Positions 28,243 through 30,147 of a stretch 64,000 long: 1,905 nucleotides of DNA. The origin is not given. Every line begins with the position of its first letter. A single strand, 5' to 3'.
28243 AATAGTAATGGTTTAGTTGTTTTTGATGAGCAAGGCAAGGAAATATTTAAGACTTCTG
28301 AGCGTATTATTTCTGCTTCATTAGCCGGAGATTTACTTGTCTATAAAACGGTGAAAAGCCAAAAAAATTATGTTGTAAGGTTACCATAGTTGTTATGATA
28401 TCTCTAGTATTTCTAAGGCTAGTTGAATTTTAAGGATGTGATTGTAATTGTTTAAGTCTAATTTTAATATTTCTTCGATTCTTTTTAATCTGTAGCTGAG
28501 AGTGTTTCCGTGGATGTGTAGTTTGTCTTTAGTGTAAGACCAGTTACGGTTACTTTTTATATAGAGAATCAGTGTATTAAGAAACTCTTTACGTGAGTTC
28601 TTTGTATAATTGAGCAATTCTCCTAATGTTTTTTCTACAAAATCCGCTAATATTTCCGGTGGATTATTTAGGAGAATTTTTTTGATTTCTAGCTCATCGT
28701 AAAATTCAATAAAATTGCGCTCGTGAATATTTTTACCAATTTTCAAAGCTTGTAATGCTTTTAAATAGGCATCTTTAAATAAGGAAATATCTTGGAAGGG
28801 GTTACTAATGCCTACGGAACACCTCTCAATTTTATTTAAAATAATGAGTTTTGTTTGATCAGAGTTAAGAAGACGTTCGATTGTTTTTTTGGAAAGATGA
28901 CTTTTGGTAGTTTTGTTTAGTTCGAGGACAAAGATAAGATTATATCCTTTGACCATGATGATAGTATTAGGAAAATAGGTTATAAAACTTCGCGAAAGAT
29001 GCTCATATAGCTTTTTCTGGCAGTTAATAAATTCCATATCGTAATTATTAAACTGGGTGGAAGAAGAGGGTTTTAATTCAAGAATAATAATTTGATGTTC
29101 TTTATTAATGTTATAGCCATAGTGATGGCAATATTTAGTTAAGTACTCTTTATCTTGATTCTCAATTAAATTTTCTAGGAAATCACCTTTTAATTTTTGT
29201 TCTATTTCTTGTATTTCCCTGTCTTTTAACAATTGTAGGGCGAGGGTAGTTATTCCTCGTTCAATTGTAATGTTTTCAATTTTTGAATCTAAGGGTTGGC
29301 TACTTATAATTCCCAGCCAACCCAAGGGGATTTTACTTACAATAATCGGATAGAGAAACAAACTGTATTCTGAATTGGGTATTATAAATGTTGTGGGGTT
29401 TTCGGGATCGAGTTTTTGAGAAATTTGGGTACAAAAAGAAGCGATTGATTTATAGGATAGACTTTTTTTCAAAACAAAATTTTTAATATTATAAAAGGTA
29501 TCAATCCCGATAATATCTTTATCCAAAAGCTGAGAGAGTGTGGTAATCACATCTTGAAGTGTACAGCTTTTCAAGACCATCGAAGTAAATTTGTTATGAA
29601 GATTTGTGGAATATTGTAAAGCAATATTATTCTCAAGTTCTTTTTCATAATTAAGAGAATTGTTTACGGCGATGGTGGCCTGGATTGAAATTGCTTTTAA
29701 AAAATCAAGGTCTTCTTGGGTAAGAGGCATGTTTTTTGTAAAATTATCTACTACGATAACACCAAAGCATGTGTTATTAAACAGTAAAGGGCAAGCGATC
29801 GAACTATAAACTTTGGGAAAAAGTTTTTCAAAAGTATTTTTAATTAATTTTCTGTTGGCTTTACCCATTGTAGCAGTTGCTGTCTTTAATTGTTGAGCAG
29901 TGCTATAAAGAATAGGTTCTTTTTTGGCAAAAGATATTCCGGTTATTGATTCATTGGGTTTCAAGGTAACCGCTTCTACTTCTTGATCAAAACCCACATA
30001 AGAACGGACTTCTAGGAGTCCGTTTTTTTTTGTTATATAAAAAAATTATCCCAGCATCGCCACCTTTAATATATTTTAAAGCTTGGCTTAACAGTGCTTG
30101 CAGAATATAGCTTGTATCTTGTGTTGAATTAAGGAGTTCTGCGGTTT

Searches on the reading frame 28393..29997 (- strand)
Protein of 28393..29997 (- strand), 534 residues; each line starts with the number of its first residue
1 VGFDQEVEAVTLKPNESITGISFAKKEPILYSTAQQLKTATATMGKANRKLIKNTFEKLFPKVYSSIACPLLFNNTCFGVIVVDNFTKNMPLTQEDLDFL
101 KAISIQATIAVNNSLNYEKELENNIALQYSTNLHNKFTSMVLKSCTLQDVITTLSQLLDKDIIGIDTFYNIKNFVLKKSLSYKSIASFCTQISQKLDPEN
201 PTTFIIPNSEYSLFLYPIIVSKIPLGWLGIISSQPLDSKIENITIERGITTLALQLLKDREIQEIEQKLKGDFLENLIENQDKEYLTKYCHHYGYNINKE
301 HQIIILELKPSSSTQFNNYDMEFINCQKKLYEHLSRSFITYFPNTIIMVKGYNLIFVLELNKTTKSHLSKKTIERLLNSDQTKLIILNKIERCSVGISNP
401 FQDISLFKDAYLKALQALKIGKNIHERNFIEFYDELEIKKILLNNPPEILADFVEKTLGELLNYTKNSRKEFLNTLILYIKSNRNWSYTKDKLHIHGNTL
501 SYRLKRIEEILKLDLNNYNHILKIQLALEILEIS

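Call 63: search_protein_families(library=pfam, proteins=[window:28393-29997:-], max_evalue=0.001)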
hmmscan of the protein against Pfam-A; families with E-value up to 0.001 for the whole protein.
window:28393-29997:- (534 aa): 4 families
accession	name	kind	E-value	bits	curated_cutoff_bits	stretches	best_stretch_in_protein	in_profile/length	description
PF13556.12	HTH_30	-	5.1e-17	61.9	27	1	473-530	2-59/59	PucR C-terminal helix-turn-helix domain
PF17853.6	GGDEF_2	-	2.7e-10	41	24.5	1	284-420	6-116/116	GGDEF-like domain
PF01590.32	GAF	-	5.2e-06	27.5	22.4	1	63-111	87-133/133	GAF domain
PF13492.12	GAF_3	-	0.00081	20.2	27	0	54-113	70-129/129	GAF domain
